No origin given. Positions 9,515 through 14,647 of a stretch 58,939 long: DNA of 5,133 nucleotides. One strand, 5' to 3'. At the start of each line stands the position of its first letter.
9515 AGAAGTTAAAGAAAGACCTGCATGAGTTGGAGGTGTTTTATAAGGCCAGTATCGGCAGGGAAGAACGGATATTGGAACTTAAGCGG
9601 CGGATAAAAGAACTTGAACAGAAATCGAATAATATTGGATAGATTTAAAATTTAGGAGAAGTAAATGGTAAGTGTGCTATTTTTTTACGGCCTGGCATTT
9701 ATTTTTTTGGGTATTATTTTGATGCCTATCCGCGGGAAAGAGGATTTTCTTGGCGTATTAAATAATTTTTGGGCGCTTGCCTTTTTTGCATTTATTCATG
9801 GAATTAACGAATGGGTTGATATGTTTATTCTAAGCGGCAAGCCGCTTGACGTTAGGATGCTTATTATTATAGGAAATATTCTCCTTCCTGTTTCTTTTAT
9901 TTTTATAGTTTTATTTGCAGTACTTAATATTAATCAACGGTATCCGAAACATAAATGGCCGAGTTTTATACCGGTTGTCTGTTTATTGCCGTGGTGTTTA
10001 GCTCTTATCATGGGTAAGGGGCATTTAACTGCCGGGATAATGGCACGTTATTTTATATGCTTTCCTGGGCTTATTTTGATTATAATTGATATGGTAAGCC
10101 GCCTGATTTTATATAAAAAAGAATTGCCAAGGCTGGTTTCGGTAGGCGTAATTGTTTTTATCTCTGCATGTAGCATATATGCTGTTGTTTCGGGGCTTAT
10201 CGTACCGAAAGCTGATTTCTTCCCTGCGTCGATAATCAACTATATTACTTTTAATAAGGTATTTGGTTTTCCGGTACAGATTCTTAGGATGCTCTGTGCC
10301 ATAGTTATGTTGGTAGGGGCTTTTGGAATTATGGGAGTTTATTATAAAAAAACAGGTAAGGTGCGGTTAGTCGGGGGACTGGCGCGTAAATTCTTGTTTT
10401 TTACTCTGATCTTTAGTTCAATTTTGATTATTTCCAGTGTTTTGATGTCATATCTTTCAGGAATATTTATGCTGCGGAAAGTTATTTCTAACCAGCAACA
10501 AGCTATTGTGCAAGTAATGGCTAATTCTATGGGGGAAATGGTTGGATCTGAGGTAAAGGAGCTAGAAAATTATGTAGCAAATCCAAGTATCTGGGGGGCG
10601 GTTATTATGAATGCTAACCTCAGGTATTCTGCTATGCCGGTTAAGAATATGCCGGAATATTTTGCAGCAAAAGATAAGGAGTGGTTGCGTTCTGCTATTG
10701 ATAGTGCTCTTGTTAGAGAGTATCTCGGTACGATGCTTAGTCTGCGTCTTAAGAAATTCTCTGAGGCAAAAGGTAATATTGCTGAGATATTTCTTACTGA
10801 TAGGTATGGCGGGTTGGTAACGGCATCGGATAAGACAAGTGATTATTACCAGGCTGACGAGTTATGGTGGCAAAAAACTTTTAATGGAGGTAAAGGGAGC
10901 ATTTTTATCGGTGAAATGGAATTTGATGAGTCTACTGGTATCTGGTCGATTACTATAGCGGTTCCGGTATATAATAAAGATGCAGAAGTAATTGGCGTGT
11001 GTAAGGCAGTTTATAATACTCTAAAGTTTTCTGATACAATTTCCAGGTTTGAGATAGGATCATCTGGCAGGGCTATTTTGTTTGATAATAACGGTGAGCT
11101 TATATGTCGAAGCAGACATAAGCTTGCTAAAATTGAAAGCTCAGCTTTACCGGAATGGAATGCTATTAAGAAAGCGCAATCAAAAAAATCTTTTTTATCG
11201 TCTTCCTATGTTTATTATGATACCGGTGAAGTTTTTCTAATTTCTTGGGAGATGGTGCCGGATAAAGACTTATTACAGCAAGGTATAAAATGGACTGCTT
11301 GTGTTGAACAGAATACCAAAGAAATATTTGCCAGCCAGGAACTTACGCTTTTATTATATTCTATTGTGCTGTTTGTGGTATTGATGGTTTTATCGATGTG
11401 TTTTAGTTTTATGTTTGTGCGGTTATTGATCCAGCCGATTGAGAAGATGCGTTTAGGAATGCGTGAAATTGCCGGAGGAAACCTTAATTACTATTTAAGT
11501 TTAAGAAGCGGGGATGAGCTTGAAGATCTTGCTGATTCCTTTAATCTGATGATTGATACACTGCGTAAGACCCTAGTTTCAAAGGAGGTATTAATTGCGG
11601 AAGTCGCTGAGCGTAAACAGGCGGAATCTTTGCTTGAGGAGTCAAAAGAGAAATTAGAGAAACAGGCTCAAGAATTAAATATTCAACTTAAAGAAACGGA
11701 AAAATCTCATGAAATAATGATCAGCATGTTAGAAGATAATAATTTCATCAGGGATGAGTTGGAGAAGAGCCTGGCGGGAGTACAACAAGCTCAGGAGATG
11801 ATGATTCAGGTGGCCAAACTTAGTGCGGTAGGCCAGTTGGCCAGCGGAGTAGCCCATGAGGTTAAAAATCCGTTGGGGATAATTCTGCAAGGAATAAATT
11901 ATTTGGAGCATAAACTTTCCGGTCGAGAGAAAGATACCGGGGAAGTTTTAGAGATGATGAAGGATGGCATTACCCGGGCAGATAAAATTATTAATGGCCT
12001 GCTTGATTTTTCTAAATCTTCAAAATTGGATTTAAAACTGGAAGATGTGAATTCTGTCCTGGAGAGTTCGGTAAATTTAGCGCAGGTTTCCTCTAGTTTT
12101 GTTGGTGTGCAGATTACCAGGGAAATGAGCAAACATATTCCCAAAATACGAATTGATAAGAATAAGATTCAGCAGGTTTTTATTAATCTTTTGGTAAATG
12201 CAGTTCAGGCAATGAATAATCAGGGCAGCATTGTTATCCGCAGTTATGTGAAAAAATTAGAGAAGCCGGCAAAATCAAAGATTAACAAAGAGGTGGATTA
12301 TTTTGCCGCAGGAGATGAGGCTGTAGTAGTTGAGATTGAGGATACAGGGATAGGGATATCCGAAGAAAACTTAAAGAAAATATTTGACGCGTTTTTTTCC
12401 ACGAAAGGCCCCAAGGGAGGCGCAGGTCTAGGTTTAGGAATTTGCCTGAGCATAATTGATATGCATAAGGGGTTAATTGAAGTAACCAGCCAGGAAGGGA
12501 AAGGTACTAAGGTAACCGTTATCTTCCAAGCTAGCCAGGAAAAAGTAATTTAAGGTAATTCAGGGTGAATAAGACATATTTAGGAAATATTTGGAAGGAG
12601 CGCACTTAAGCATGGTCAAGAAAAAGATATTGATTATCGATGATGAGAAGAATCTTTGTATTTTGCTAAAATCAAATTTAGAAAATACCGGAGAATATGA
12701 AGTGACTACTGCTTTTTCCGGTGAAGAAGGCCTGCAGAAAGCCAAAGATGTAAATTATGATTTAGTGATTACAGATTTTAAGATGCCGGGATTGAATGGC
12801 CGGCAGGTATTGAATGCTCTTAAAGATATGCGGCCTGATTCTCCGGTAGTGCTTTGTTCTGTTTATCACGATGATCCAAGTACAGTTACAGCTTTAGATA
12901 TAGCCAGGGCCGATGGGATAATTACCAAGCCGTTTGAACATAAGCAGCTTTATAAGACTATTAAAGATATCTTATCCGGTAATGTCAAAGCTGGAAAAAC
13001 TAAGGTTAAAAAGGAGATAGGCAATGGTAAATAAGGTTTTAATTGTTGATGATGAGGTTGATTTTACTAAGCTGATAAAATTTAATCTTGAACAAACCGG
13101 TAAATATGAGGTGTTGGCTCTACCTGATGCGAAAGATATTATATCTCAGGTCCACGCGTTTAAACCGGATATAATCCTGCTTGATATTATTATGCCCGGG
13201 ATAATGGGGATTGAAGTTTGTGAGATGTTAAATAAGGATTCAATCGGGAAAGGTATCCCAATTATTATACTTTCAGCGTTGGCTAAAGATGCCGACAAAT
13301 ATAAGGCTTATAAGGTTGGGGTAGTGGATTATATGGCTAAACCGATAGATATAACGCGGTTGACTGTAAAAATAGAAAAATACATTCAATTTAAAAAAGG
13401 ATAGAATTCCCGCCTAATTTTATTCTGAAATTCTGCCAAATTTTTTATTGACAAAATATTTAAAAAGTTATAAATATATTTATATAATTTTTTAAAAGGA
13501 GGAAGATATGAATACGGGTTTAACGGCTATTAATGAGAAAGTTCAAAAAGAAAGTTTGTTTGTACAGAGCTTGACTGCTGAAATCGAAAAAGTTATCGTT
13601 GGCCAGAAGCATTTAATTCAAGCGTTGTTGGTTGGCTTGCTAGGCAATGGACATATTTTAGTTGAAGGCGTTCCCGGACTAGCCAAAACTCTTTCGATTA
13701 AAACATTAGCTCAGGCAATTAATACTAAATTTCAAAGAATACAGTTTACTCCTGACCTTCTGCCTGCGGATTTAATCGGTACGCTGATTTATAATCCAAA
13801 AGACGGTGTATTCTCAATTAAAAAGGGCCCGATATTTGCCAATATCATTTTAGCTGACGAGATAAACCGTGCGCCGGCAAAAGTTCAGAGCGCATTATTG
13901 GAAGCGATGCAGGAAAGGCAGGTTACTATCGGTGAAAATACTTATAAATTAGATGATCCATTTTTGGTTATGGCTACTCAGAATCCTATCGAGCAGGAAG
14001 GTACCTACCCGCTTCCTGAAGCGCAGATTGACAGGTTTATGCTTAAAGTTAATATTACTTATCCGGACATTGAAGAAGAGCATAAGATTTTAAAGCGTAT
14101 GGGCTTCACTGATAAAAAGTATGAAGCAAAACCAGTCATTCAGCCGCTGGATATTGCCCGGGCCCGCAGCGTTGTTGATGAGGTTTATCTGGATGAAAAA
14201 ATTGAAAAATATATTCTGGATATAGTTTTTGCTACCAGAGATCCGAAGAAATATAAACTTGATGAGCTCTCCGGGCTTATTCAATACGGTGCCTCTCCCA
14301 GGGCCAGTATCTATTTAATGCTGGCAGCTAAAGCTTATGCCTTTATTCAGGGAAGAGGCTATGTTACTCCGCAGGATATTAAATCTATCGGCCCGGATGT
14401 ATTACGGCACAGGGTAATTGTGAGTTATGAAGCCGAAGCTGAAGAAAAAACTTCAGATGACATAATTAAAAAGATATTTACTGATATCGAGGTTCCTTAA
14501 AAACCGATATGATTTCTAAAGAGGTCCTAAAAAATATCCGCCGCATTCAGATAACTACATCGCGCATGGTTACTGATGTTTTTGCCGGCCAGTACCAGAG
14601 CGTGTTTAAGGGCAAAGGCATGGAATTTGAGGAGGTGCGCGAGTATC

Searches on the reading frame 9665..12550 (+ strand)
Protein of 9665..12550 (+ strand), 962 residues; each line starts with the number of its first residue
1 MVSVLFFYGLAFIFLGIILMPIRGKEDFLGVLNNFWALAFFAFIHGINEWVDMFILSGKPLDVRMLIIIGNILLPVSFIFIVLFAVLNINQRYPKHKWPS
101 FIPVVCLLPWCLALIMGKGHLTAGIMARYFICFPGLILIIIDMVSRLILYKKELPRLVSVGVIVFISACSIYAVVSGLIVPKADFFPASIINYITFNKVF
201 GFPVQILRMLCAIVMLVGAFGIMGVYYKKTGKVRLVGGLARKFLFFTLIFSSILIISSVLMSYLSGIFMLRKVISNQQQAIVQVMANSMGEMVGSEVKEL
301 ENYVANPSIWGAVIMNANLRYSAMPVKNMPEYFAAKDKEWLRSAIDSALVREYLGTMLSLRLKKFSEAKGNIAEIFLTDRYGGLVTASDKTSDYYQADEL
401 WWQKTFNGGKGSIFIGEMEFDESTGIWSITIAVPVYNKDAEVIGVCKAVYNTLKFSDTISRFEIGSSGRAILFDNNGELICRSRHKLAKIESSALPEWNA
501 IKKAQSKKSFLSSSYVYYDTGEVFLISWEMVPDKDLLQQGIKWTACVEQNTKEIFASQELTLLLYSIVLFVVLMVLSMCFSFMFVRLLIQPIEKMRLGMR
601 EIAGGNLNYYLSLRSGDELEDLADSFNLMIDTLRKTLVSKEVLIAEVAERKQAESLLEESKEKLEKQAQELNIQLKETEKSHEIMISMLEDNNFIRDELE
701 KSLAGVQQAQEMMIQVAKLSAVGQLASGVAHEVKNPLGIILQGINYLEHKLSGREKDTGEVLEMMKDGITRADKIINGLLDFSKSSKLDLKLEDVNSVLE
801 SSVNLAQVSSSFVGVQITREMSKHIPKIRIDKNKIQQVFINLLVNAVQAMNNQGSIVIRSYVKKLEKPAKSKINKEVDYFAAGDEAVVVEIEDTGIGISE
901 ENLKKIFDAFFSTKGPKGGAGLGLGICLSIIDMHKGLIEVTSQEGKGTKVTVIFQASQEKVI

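Call 59: search_protein_families(library=pfam, proteins=[window:9665-12550:+], max_evalue=0.00001)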
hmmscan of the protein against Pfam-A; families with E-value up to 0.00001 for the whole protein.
window:9665-12550:+ (962 aa): 4 families
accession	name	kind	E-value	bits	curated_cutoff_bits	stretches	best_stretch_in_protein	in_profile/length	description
PF02518.31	HATPase_c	-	1.7e-21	77.2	26.4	1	831-955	2-108/111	Histidine kinase-, DNA gyrase B-, and HSP90-like ATPase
PF02743.24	dCache_1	-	2.8e-19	70.1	45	1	335-543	57-235/240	Cache domain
PF00672.30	HAMP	-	5.6e-11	43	25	1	584-634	2-52/53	HAMP domain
PF00512.31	HisKA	-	2.5e-08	34.3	26.9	1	722-785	2-63/66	His Kinase A (phospho-acceptor) domain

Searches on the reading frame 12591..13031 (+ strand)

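Call 59: search_protein_families(library=pfam, proteins=[window:12591-13031:+], max_evalue=0.00001)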
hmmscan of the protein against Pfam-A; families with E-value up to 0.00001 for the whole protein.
window:12591-13031:+ (147 aa): 1 family
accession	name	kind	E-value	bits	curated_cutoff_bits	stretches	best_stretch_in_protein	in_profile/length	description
PF00072.30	Response_reg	-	7.7e-24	84.4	30.2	1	13-124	1-110/111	Response regulator receiver domain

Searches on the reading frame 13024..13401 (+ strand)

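Call 59: search_protein_families(library=pfam, proteins=[window:13024-13401:+], max_evalue=0.00001)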
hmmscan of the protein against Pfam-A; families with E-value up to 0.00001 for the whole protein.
window:13024-13401:+ (126 aa): 1 family
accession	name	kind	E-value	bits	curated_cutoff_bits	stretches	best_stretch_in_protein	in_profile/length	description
PF00072.30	Response_reg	-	2.7e-25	89.1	30.2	1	5-117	1-110/111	Response regulator receiver domain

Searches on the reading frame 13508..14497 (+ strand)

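Call 27: search_protein_families(library=pfam, proteins=[window:13508-14497:+], max_evalue=0.00001)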
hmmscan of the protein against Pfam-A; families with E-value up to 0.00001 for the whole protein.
window:13508-14497:+ (330 aa): 4 families
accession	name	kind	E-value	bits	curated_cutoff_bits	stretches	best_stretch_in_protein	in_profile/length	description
PF07726.17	AAA_3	-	3.5e-66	221.5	27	1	49-179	1-131/131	ATPase family associated with various cellular activities (AAA)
PF17863.7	AAA_lid_2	-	4.9e-23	81.1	22.7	1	258-323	9-74/74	AAA lid domain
PF20030.5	bpMoxR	-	6.3e-16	58.5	27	1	20-198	4-181/205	MoxR domain in the MoxR-vWA-beta-propeller ternary systems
PF07728.20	AAA_5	-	1.3e-15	58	22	1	49-177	1-139/139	AAA domain (dynein-related subfamily)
